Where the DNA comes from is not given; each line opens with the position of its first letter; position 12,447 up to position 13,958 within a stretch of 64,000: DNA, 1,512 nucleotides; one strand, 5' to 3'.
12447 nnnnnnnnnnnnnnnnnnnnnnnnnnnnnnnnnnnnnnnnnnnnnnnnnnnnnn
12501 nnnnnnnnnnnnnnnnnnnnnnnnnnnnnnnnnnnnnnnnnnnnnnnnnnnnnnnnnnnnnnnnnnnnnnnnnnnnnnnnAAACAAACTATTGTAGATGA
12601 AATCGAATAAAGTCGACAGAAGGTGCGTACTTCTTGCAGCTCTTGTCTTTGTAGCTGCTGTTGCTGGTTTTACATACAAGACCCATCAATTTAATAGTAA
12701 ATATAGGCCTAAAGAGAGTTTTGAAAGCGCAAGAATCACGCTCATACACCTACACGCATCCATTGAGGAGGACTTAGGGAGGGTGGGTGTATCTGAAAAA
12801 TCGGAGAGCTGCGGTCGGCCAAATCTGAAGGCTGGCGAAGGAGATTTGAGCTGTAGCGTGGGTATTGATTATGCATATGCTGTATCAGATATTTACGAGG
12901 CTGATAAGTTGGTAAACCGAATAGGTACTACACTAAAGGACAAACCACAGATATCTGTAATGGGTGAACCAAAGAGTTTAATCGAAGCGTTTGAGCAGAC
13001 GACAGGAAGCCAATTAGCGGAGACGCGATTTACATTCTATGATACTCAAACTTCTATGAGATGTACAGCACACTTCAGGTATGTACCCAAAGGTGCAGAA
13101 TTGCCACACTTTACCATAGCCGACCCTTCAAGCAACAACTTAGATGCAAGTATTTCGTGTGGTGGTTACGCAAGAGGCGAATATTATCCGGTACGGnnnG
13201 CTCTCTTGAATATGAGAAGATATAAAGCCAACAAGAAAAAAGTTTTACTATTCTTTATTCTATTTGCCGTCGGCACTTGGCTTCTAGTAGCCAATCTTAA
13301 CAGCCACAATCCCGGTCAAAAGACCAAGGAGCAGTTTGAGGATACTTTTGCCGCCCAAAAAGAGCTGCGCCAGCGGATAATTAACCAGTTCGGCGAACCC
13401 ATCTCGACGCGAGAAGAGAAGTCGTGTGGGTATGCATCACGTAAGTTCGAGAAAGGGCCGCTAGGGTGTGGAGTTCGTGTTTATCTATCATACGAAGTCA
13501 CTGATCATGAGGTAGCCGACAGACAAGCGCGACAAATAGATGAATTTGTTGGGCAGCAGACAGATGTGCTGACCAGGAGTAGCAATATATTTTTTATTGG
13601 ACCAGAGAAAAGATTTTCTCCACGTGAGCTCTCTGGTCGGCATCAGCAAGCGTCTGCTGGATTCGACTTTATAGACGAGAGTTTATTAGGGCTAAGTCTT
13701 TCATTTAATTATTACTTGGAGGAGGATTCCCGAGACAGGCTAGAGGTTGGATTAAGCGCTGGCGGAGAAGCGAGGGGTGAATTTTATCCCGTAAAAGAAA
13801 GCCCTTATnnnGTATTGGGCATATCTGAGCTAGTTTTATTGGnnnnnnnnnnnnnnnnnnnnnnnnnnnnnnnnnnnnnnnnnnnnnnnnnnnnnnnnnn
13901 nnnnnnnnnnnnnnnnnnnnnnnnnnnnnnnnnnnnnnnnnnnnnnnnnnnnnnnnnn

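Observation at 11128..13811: Tandem array of four divergent paralogs encoding membrane-anchored Cys-motif proteins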

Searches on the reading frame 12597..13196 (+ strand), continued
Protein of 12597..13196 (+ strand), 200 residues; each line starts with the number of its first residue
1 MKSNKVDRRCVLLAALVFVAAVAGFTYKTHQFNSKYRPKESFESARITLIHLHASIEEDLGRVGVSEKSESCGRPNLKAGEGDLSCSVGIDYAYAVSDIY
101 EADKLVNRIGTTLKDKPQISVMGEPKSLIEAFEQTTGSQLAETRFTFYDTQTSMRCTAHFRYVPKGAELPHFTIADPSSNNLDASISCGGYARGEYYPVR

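Call 73: find_encoding_contigs(protein=P0074, flank=8000, max_places=2)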
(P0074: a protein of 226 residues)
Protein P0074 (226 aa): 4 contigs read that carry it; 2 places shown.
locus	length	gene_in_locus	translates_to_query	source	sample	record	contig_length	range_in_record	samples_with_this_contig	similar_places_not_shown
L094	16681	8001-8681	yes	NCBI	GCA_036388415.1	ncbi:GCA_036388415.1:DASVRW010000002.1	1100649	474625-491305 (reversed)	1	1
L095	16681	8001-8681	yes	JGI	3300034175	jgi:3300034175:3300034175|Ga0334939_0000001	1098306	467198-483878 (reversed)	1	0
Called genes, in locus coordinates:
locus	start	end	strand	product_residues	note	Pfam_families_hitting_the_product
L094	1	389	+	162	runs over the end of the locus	PF15428:Imm26 (weak)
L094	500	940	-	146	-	PF04545:Sigma70_r4 (faint), PF13384:HTH_23 (faint)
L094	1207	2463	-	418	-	PF00768:Peptidase_S11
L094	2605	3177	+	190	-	PF04011:LemA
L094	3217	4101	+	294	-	PF01435:Peptidase_M48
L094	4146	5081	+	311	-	-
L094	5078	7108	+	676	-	PF22745:Nlig-Ia, PF01653:DNA_ligase_aden, PF03120:OB_DNA_ligase, PF03119:DNA_ligase_ZBD, PF12826:HHH_2, PF14520:HHH_5 (weak), PF00533:BRCT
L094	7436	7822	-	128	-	-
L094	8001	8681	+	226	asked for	-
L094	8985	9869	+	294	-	-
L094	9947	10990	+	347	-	-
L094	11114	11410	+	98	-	-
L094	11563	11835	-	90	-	-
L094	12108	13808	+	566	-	PF08245:Mur_ligase_M, PF02875:Mur_ligase_C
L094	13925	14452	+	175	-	-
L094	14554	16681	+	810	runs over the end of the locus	PF00133:tRNA-synt_1, PF00750:tRNA-synt_1d (faint), PF09334:tRNA-synt_1g, PF13603:tRNA-synt_1_2, PF00133:tRNA-synt_1, PF08264:Anticodon_1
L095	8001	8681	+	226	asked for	-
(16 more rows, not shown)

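Call 74: find_encoding_contigs(protein=P0141, flank=8000, max_places=2)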
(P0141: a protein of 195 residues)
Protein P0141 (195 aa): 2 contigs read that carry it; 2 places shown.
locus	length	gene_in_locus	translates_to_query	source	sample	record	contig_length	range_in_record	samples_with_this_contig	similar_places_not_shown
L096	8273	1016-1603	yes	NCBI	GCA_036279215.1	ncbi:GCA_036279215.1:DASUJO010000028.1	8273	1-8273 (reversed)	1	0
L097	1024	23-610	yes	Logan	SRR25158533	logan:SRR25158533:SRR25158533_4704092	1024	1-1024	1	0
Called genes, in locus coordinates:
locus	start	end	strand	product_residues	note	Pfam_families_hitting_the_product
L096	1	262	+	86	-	?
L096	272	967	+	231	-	-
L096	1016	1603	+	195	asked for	-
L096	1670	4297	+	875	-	PF00657:Lipase_GDSL, PF13472:Lipase_GDSL_2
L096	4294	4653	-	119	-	-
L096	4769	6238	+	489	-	PF01292:Ni_hydr_CYTB, PF00174:Oxidored_molyb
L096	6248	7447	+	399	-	PF07690:MFS_1, PF12832:MFS_1_like (faint)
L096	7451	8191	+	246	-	PF00300:His_Phos_1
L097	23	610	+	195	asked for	-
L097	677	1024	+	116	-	?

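Call 75: find_encoding_contigs(protein=P0135, flank=8000, max_places=2)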
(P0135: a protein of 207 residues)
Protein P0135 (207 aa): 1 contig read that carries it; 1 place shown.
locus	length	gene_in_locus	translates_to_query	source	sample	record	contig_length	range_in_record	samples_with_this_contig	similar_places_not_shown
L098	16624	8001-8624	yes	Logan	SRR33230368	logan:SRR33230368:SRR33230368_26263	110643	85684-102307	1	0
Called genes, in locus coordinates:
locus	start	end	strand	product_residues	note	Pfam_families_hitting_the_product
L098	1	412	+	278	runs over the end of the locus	PF14067:LssY_C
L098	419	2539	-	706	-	PF13620:CarboxypepD_reg (weak)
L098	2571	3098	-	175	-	-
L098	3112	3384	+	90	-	-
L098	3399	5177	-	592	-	PF00082:Peptidase_S8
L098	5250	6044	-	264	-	-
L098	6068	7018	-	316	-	-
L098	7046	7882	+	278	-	PF01978:TrmB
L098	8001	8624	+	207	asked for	-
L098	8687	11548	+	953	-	PF00657:Lipase_GDSL, PF13472:Lipase_GDSL_2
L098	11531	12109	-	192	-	PF06725:3D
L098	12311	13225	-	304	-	PF01368:DHH (weak)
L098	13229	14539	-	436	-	PF01336:tRNA_anti-codon, PF00152:tRNA-synt_2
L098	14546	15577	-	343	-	PF00571:CBS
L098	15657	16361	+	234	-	PF13462:Thioredoxin_4, PF01323:DSBA, PF13743:Thioredoxin_5 (faint)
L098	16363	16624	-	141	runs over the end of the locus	PF04120:Iron_permease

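Call 82: fold_search(model_id=the predicted structure, library=viral)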
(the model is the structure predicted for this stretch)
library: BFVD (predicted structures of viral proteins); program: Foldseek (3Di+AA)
matches with E <= 10: 1047; with E <= 0.001: 1
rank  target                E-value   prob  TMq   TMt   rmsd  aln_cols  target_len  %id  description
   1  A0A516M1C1            7.1e-04  0.80  0.26  0.24  19.0       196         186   12  (no name in the UniProt tables at hand)
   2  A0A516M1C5            1.3e-03  0.90  0.31  0.31  14.4       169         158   11  (no name in the UniProt tables at hand)
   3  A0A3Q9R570            2.0e-03  0.99  0.35  0.43  10.5       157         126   15  (no name in the UniProt tables at hand)
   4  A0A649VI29            2.7e-03  0.80  0.26  0.24  13.1       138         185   11  (no name in the UniProt tables at hand)
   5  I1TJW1                3.4e-03  0.91  0.32  0.39  10.8       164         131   12  (no name in the UniProt tables at hand)
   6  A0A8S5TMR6            4.1e-03  0.28  0.20  0.18  13.5       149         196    6  Tail tube protein [Siphoviridae sp. cttaA39]
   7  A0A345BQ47            4.6e-03  0.25  0.19  0.22  13.8       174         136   12  (no name in the UniProt tables at hand)
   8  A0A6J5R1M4            4.9e-03  0.84  0.31  0.37  13.2       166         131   10  Uncharacterized protein [uncultured Caudovirales phage]
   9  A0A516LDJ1            4.9e-03  0.54  0.22  0.24  10.0       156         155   11  (no name in the UniProt tables at hand)
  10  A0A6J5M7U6            5.9e-03  0.75  0.31  0.32   9.5       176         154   11  Uncharacterized protein [uncultured Caudovirales phage]
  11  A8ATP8                6.3e-03  0.75  0.31  0.33  12.1       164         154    8  (no name in the UniProt tables at hand)
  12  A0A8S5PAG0            6.3e-03  0.41  0.20  0.21  12.2       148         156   10  Uncharacterized protein [Siphoviridae sp. ctMYJ33]
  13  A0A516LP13            6.3e-03  0.38  0.23  0.24  12.0       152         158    6  (no name in the UniProt tables at hand)
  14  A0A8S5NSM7            6.7e-03  0.18  0.17  0.16  12.6       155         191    8  Major tail protein [Siphoviridae sp. ct1Tj2]
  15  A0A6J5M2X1            7.6e-03  0.51  0.25  0.24  11.3       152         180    7  Uncharacterized protein [uncultured Caudovirales phage]
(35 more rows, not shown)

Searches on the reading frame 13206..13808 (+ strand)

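Call 4: search_protein_families(library=pfam, proteins=[window:13206-13808:+], max_evalue=1)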
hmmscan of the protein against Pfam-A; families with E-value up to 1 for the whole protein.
window:13206-13808:+ (201 aa): 0 families

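Call 6: search_protein_families(library=ncbifam, proteins=[window:13206-13808:+], max_evalue=1)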
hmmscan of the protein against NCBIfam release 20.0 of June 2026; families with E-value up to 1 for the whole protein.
window:13206-13808:+ (201 aa): 3 families
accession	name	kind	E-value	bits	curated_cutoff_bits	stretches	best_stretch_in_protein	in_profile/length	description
TIGR02796.1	tolQ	equivalog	0.04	13.7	221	1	11-56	14-60/216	protein TolQ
TIGR01933.1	hflK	equivalog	0.053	13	159.4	1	20-81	131-191/261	FtsH protease activity modulator HflK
TIGR02840.1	spore_YtaF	equivalog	0.12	11.9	149.6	1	12-48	64-100/206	sporulation membrane protein YtaF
